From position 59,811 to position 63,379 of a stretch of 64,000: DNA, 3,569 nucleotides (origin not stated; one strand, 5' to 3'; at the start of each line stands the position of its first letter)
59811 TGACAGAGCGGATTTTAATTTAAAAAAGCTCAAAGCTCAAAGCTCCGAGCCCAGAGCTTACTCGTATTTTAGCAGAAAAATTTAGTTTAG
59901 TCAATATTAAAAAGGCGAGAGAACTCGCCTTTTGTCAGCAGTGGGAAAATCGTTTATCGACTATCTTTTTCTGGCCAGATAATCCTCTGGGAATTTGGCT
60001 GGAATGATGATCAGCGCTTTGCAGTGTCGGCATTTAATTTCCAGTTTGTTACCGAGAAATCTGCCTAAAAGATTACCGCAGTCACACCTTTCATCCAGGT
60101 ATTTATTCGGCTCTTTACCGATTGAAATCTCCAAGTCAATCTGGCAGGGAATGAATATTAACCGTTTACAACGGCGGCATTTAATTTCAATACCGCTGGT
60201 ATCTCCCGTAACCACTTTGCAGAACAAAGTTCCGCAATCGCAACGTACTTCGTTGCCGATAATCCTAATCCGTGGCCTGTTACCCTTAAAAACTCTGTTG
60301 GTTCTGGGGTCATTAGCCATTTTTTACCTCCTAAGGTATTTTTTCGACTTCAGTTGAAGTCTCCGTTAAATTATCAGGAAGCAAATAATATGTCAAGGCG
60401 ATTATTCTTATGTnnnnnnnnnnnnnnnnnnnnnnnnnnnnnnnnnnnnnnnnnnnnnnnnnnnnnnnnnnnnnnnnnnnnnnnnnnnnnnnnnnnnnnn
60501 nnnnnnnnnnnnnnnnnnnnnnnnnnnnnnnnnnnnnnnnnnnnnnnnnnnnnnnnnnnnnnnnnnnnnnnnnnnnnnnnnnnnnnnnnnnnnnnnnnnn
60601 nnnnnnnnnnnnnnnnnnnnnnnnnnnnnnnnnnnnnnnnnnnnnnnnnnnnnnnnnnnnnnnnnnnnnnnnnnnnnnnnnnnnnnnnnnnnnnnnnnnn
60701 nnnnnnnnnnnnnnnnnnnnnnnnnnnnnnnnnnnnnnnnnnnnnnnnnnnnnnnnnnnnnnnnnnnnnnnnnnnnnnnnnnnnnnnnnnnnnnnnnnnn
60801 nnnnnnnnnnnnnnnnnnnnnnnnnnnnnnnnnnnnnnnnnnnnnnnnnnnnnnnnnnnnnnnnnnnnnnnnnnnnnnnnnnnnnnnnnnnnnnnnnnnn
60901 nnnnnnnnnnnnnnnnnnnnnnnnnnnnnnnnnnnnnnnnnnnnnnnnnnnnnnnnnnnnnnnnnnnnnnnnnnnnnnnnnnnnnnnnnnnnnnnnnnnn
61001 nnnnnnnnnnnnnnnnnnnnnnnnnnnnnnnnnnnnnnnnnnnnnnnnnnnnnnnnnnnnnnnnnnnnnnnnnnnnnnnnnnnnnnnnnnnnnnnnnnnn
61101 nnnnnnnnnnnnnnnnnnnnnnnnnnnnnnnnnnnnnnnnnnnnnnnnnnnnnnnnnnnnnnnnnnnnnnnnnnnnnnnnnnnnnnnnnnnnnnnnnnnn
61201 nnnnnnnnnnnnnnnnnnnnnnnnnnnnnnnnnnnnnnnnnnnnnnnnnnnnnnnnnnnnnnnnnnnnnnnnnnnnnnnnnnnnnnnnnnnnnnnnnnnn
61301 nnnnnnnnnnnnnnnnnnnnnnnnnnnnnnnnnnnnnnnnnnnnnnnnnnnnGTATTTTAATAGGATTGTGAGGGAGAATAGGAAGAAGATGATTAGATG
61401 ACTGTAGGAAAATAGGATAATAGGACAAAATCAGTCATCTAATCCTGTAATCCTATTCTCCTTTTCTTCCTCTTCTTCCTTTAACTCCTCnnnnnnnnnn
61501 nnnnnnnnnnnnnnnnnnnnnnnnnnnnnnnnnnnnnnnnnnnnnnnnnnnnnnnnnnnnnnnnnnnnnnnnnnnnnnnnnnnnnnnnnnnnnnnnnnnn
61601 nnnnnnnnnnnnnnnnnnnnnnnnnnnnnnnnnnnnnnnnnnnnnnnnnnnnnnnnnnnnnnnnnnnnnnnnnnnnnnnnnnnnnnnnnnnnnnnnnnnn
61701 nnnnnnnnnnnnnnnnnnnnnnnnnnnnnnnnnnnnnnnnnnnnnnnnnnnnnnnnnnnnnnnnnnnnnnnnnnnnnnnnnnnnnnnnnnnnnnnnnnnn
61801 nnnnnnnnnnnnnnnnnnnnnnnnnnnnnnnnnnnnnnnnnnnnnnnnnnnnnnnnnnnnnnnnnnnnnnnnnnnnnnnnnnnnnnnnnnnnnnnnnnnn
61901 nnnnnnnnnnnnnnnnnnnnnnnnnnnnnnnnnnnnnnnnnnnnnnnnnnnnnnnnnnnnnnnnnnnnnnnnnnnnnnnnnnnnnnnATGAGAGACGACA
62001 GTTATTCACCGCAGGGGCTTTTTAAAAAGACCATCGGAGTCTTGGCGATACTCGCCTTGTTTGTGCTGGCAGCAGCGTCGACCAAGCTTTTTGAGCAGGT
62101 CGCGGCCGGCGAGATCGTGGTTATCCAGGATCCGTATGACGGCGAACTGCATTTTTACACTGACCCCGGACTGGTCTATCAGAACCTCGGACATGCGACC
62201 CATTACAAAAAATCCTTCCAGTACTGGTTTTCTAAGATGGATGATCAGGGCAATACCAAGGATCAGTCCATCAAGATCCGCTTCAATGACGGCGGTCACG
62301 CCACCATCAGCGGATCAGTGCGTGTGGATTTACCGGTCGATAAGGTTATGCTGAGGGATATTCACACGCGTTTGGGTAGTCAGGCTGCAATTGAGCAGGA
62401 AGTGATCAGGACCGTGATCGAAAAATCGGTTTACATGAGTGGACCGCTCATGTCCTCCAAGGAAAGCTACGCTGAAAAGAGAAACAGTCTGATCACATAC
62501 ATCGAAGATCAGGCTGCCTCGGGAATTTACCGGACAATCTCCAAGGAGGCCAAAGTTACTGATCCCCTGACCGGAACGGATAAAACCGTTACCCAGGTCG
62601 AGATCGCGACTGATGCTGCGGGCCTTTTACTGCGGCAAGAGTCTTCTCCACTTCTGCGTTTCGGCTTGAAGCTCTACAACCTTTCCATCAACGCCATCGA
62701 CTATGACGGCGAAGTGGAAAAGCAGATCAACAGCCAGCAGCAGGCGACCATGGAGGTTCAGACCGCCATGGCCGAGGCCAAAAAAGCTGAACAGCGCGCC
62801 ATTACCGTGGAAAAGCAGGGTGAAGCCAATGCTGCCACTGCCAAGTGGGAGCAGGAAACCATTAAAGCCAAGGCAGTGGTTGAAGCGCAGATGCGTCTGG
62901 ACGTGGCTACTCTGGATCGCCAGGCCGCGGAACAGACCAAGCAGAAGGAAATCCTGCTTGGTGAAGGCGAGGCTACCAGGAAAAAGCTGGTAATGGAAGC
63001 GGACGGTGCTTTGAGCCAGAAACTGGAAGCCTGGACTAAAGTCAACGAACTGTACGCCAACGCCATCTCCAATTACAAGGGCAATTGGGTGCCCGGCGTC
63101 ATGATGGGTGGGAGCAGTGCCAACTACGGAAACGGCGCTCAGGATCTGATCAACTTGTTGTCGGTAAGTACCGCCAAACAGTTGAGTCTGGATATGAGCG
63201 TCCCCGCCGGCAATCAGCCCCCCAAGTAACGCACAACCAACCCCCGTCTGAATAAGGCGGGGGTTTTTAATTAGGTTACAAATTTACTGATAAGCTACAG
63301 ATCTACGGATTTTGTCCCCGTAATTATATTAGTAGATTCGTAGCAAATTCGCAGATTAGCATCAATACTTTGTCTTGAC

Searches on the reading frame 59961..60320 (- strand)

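Call 13: search_protein_families(library=pfam, proteins=[window:59961-60320:-], max_evalue=0.01)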
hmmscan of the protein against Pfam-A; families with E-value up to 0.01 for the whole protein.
window:59961-60320:- (119 aa): 1 family
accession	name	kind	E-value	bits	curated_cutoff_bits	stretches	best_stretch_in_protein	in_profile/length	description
PF22992.2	C2CH-4th_BIRD-IDD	-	0.0066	16.7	26.3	0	24-34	1-11/42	BIRD-IDD transcription factor, fourth C2HC zinc finger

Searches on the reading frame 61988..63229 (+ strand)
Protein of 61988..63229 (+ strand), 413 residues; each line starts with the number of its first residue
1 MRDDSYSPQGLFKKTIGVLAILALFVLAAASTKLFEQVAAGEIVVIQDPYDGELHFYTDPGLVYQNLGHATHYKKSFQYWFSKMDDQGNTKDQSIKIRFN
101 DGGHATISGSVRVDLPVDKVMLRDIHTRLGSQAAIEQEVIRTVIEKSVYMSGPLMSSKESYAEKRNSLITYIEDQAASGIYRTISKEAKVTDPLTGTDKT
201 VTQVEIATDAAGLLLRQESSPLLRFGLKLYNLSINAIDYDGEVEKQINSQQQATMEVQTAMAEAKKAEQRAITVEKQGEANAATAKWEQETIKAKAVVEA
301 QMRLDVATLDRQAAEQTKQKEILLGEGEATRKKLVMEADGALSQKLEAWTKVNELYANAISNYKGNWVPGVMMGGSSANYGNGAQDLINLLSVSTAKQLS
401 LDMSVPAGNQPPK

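Call 13: search_protein_families(library=pfam, proteins=[window:61988-63229:+], max_evalue=0.01)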
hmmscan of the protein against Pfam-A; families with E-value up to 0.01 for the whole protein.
window:61988-63229:+ (413 aa): 1 family
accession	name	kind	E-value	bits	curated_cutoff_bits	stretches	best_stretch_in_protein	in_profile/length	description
PF01145.31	Band_7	-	6.2e-07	30.1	23.6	1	41-266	6-174/176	SPFH domain / Band 7 family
